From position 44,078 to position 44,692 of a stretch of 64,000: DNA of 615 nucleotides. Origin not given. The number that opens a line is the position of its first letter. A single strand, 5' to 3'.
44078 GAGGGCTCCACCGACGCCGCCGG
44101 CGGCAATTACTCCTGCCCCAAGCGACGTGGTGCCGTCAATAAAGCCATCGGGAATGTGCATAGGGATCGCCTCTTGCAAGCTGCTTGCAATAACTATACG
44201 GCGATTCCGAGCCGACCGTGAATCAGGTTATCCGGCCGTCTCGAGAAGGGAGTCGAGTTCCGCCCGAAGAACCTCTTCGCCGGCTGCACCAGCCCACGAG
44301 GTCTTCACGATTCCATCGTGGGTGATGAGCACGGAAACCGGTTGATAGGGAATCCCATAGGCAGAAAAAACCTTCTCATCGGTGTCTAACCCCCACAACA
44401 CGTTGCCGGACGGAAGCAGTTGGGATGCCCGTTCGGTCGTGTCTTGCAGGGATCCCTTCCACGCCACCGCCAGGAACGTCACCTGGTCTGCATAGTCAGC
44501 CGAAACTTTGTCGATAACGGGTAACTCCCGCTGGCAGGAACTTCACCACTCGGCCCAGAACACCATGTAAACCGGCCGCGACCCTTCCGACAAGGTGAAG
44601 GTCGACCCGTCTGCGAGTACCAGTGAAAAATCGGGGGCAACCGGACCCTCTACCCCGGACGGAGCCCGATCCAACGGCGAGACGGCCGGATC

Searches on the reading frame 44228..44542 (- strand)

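Call 5: search_protein_families(library=pfam, proteins=[window:44228-44482:-])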
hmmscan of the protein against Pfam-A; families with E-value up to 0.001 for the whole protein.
window:44228-44482:- (84 aa): 0 families

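Call 10: search_protein_families(library=ncbifam, proteins=[window:44228-44542:-], max_evalue=0.01)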
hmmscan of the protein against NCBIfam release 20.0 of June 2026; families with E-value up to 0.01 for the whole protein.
window:44228-44542:- (104 aa): 1 family
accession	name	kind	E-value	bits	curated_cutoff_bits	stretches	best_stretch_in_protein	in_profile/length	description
NF002854.0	PRK03147.1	subfamily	1.8e-06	27.9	170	1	2-98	76-171/176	thiol-disulfide oxidoreductase ResA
